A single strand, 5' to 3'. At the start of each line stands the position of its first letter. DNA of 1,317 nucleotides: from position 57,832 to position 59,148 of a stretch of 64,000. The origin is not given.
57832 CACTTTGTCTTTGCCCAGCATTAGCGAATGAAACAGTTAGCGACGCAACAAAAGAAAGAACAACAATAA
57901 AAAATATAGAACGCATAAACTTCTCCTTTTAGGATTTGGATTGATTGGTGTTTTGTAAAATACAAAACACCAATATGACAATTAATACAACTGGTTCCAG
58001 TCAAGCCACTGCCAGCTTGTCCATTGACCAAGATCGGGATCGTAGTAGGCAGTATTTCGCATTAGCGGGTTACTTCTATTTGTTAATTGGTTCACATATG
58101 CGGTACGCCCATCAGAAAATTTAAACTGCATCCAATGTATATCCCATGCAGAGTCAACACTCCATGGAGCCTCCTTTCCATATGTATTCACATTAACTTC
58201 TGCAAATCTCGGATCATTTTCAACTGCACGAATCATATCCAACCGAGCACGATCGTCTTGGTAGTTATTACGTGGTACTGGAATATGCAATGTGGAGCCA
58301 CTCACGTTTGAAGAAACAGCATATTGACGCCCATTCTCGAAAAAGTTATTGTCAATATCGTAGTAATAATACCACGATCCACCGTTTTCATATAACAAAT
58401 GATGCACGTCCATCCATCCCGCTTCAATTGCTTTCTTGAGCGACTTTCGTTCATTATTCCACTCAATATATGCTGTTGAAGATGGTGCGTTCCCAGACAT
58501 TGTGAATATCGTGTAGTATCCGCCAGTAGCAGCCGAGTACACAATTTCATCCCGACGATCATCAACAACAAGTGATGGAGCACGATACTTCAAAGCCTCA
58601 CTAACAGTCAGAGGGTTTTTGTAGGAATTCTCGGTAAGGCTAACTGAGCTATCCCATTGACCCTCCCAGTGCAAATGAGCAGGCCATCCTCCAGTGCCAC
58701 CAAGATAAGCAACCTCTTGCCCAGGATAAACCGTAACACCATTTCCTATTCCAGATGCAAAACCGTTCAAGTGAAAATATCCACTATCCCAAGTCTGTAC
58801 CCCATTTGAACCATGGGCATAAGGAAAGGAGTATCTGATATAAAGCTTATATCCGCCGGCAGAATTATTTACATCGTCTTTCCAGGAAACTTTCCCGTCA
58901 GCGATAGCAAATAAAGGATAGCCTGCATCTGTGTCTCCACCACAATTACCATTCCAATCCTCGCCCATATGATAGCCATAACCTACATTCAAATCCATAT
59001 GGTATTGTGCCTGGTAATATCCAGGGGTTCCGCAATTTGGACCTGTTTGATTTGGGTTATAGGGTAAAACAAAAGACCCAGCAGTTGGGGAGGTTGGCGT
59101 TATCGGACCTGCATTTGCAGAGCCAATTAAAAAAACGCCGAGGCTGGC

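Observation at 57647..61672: Higher-GC cluster of secreted lytic and proteolytic enzymes (M23 peptidase, snapalysin-like metzincin, three secreted unknowns)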

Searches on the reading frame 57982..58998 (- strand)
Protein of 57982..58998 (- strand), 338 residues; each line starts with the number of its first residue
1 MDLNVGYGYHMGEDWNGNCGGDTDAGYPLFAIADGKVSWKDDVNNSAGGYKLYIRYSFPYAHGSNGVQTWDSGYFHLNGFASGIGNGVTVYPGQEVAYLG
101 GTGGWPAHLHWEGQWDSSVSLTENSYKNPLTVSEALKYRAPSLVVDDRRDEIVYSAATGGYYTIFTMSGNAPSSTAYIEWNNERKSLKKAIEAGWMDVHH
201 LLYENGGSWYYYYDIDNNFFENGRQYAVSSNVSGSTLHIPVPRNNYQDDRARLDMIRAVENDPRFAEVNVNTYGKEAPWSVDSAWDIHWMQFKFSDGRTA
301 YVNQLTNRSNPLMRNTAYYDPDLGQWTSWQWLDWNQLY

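Call 36: predict_structure(alignment_id=A2)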
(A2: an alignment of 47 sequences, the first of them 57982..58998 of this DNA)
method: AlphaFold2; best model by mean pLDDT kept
length: 338 residues; sequences in the alignment: 47
mean_pLDDT: 93.3   pTM: 0.89
mean pLDDT of the five models: 93.3, 93.1, 92.7, 92.4, 91.2
residues with pLDDT >= 90: 284; 70-90: 45; 50-70: 9; < 50: 0
segments of 3 or more residues with pLDDT < 50: none
pLDDT, mean of each block of 10 residues (from residue 1): 73 75 87 96 86 96 94 95 97 96 87 93 88 95 93 94 97 96 97 97 97 94 97 98 94 96 95 97 98 97 97 97 96 86
secondary structure, 60 per line:
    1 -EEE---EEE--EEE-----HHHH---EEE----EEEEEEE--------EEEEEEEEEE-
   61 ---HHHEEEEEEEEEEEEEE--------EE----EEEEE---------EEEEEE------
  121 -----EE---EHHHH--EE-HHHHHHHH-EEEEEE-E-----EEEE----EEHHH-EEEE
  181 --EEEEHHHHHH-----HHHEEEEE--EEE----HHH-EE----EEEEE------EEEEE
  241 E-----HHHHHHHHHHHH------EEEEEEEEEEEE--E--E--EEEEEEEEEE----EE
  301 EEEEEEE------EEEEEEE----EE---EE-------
elements in order: E2-4 E8-10 E13-15 H21-24 E28-30 E35-41 E50-59 E67-80 E95-99 E109-114 H132-135 H141-148 E150-155 E163-166 E177-180 E183-186 H187-192 E201-205 E208-210 E225-229 E236-241 H247-258 E265-276 E285-294 E299-307 E314-320
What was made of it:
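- On Peptidase family M23 (LytM-type): AF2 pLDDT 93 (call 36).
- Checked: The AF2 model has pLDDT 93 (call 36).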

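Call 40: fold_search(model_id=the predicted structure, library=pdb)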
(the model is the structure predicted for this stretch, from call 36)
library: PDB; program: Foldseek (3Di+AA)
matches with E <= 10: 276; with E <= 0.001: 36
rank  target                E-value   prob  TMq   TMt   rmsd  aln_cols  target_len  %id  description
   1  4lxc_D                6.2e-06  1.00  0.28  0.38  19.5       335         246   14  The antimicrobial peptidase lysostaphin from Staphylococcus simulans (released 2014-07-09)
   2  4lxc_B                7.7e-06  1.00  0.28  0.38  21.4       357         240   13  The antimicrobial peptidase lysostaphin from Staphylococcus simulans (released 2014-07-09)
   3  4lxc_C                2.1e-05  1.00  0.27  0.37  21.9       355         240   13  The antimicrobial peptidase lysostaphin from Staphylococcus simulans (released 2014-07-09)
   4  8c0j_B                2.7e-05  1.00  0.21  0.51   6.9       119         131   22  Structure of AmiB enzymatic domain bound to the EnvC LytM domain (released 2023-06-14)
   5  2gu1                  5.3e-05  1.00  0.23  0.24   2.5       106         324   26  Crystal structure of a zinc containing peptidase from vibrio cholerae (released 2006-07-04)
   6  8s3m_A                5.6e-05  1.00  0.28  0.28  12.3       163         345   18  LysTt72, a lytic endopeptidase from Thermus thermophilus MAT72 phage vB_Tt72 (released 2025-03-05)
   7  2b13_A                6.5e-05  1.00  0.28  0.67   3.6       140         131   18  Truncated S. aureus LytM, P41 crystal form (released 2006-01-10)
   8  5kqb_MODEL_1_A        7.3e-05  1.00  0.28  0.61   3.4       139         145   25  Identification and structural characterization of LytU (released 2017-08-02)
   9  6ue4_B                7.7e-05  1.00  0.20  0.19   3.4        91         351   26  ShyA Endopeptidase from Vibrio cholerae (Closed form) (released 2020-05-27)
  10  2hsi_A                9.1e-05  1.00  0.23  0.33   3.6       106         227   26  Crystal structure of putative peptidase M23 from pseudomonas aeruginosa, New York Structural Genomics Consortium (released 2006-08-08)
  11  4qpb_B                1.0e-04  1.00  0.27  0.64   4.0       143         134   23  Catalytic domain of the antimicrobial peptidase lysostaphin from Staphylococcus simulans crystallized in the absence o (released 2014-07-09)
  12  6ue4_A                1.0e-04  1.00  0.20  0.19   7.9       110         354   22  ShyA Endopeptidase from Vibrio cholerae (Closed form) (released 2020-05-27)
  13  4rny_A                1.1e-04  1.00  0.23  0.22   6.9       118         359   22  Structure of Helicobacter pylori Csd3 from the orthorhombic crystal (released 2015-03-11)
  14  6smk_E                1.1e-04  1.00  0.24  0.60   4.4       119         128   20  Crystal structure of catalytic domain A109H mutant of prophage-encoded M23 protein EnpA from Enterococcus faecalis. (released 2020-09-09)
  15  7qrl_C                1.1e-04  1.00  0.22  0.48   8.0       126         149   18  LytM domain of DipM, a coordinator of a complex net of autolysins in Caulobacter crescentus (released 2023-06-21)
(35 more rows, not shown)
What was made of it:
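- On Peptidase family M23 (LytM-type): Foldseek probability 1.0 (call 40).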

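Call 41: search_solved_structures(query=A2, max_evalue=1, show_alignments=2)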
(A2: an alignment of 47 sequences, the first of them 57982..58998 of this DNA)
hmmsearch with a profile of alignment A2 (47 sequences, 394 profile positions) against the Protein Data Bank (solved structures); distinct sequences matched with E-value up to 1: 26.
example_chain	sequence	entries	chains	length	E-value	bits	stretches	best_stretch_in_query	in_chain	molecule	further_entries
5j1l_A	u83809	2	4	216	9e-07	31.3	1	82-203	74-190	ToxR-activated gene (TagE)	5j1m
2gu1_A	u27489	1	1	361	1.9e-06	30.3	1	88-175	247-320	Zinc peptidase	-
5kvp_A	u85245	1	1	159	2.2e-05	26.7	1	83-172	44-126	Zoocin A endopeptidase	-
4rny_A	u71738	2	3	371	6.1e-05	25.3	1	128-174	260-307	Conserved hypothetical secreted protein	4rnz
5j1l_B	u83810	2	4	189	6.6e-05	25.2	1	83-192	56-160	ToxR-activated gene (TagE)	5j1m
9gy1_A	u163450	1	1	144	7.8e-05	24.9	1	83-172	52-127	Peptidase, M23 family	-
7qrl_A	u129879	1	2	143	8.7e-05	24.8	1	83-185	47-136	DipM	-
7qrl_C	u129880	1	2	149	9.8e-05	24.6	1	84-185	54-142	DipM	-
2b44_A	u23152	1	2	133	0.00029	23.1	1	65-170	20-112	Glycyl-glycine endopeptidase lytM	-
6ue4_A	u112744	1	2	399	0.00029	23.1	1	117-172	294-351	ShyA endopeptidase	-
6u2a_A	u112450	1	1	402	0.00029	23.1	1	117-172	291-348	ShyA endopeptidase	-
2b0p_A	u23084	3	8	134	0.00031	23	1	65-170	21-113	Glycyl-glycine endopeptidase lytM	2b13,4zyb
5kqb_A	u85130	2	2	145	0.0012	21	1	127-170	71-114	Peptidase M23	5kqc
9m7n_A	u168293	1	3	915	0.0016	20.6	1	83-171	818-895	Gp16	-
6jmx_A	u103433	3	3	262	0.006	18.7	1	58-170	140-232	Peptidase M23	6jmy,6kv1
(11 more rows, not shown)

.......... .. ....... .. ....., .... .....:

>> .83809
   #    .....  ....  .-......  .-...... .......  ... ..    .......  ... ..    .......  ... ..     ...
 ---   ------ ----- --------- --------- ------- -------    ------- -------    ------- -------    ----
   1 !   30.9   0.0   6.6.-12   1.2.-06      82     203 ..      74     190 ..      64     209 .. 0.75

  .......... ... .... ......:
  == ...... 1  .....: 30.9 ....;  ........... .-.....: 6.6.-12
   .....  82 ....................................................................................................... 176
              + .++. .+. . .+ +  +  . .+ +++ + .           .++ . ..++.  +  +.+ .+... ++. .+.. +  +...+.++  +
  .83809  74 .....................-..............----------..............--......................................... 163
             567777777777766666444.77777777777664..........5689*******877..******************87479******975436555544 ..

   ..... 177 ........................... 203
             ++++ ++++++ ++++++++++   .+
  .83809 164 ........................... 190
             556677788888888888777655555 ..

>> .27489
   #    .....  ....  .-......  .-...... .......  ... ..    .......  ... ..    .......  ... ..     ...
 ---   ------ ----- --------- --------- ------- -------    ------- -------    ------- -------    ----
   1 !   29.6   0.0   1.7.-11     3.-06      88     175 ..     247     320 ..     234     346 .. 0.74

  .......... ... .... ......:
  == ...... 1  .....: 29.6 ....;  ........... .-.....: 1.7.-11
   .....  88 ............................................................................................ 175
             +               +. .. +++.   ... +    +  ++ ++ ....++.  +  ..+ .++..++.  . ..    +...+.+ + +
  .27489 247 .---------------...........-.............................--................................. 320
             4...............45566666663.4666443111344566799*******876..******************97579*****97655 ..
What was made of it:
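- On Peptidase family M23 (LytM-type): The family profile reaches PDB M23 chains at E 9e-7 (call 41).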

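Call 68: find_related_loci(query=A2, collection=metagenome_contigs, flank=5000)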
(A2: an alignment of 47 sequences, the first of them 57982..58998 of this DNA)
Query A2 (338 aa) in metagenome_contigs; peptide patterns used: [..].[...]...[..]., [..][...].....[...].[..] (x = any residue, [..] = any of these).
277 stretches matched a pattern; 131 encode a relative of the query (tblastn E <= 1e-3); the best 80 are kept; 80 distinct loci.
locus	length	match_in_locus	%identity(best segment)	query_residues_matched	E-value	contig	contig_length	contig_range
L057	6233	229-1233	65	9-338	3e-148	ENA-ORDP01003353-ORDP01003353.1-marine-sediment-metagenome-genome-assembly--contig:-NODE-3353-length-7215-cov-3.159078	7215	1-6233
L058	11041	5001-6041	57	1-338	2e-133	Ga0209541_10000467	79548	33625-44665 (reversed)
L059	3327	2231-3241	59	9-338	3e-131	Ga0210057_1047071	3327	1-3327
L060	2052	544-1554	59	9-338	1e-135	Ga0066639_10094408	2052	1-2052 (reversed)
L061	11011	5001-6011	55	9-338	4e-116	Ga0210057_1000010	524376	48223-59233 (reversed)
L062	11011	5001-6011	51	9-338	5e-109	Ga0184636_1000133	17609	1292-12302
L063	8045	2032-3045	55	9-338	6e-108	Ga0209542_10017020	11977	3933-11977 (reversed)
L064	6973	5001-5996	51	9-338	1e-102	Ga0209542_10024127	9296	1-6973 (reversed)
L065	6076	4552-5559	47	9-338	2e-92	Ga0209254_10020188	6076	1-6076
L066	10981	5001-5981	43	9-338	6e-72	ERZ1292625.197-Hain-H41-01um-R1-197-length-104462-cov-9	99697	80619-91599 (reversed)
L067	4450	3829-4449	42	2-211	1e-38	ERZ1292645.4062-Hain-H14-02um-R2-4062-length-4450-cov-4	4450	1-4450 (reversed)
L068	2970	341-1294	32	9-335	2e-37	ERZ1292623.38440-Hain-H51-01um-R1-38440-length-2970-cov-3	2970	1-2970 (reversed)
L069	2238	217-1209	32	1-337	4e-34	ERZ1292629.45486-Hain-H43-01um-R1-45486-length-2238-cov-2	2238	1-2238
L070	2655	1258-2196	31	9-327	3e-32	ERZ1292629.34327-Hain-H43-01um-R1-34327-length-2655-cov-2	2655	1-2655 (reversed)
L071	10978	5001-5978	29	9-337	4e-30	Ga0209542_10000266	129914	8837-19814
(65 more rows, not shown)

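Call 90: find_related_loci(query=A2, collection=viral_contigs, flank=6000)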
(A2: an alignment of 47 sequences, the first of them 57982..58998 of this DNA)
Query A2 (338 aa) in viral_contigs; peptide patterns used: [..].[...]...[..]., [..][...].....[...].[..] (x = any residue, [..] = any of these).
7 stretches matched a pattern, but none encodes a relative of the query by tblastn (E <= 1e-3).
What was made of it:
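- Tried and rejected: None found (call 90).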

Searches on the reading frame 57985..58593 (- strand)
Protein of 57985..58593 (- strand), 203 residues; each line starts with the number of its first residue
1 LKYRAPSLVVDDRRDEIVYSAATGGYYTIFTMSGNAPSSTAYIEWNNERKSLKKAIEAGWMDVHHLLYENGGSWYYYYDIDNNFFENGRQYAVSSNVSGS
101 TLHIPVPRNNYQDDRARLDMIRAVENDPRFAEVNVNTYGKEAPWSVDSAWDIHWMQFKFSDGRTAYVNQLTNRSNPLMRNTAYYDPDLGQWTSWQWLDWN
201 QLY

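Call 79: search_protein_representatives(protein=window:57985-58593:-)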
Query: 203 residues. Proteins with E-value up to 0.001 (for the whole library): 149; up to 1e-10: 60; up to 1e-30: 15. The best 149 are listed.
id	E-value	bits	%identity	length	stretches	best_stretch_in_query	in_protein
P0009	3.8e-112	389.5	80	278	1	1-203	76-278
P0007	1.5e-73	263.4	58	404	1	1-203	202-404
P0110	4.3e-45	170.4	48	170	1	32-203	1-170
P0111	4.2e-40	154.1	46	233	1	3-201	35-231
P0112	9.2e-40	152.9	39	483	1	1-202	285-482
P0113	1.2e-38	149.3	40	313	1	2-197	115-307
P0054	8.8e-38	146.5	73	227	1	1-90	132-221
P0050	1.4e-37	145.9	42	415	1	2-203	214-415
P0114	3.7e-36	141.2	43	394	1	1-200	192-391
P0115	3.9e-35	137.8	40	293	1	1-203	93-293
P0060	2.0e-34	135.5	45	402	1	3-202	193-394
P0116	5.9e-34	134.0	56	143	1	70-203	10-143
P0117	2.6e-33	131.9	44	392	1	2-203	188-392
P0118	2.0e-31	125.7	41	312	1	1-200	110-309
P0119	4.8e-31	124.5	39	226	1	5-202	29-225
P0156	7.4e-12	61.7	40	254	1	113-195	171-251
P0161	3.0e-11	59.8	42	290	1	114-195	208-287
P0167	3.5e-10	56.3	39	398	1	112-195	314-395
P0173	6.7e-10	55.4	38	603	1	108-195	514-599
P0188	5.2e-08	49.2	34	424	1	113-196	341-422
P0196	1.2e-07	48.0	41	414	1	113-195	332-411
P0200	1.6e-07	47.6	36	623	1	113-195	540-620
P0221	8.1e-06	42.0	29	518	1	103-196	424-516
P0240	2.0e-04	37.5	33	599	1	119-195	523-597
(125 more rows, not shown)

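Call 80: search_protein_families(library=pfam, proteins=[P0173, P0200, P0161, P0156, P0167, P0196, P0188, P0240, P0221, P0112], max_evalue=0.001)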
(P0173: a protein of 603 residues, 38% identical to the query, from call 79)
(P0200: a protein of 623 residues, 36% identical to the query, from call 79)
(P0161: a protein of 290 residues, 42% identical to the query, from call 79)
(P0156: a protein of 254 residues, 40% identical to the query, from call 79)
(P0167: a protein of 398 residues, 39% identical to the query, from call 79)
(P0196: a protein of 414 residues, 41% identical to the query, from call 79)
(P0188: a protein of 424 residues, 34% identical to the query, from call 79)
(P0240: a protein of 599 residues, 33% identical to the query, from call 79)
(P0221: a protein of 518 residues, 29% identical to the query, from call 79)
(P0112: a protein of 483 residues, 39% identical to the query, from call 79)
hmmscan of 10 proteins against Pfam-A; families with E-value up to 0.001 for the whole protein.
P0173 (603 aa): 1 family
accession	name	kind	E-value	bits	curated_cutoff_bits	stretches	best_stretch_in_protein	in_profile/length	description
PF01551.29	Peptidase_M23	-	5.7e-13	49.3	28.7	1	31-150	2-95/96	Peptidase family M23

P0200 (623 aa): 1 family
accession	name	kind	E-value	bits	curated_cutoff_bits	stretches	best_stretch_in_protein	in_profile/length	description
PF00082.27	Peptidase_S8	-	2.5e-18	66.8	21.8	1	264-509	39-274/288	Subtilase family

P0161 (290 aa): 0 families

P0156 (254 aa): 0 families

P0167 (398 aa): 1 family
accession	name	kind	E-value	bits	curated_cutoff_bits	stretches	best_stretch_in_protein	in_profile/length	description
PF01551.29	Peptidase_M23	-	1.1e-15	58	28.7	1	55-168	2-92/96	Peptidase family M23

P0196 (414 aa): 1 family
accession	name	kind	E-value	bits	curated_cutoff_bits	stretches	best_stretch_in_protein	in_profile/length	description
PF20773.4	InhA-like_MAM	-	1.2e-07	31.8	26.9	1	222-324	53-171/191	Immune inhibitor A-like, MAM domain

P0188 (424 aa): 1 family
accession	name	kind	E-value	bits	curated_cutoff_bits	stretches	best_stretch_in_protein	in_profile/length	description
PF01551.29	Peptidase_M23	-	1.5e-07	32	28.7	1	81-178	12-90/96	Peptidase family M23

P0240 (599 aa): 1 family
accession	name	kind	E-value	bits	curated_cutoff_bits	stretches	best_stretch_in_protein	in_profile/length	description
PF08924.17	Rv2525c_GlyHyd-like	-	3.3e-23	83.3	27.2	1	333-494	1-187/198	Rv2525c-like, glycoside hydrolase-like domain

P0221 (518 aa): 0 families

P0112 (483 aa): 0 families
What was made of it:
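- It also ends other M23 proteins, a subtilase, an InhA-like protein and an Rv2525c-like glycoside hydrolase (calls 79, 80).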
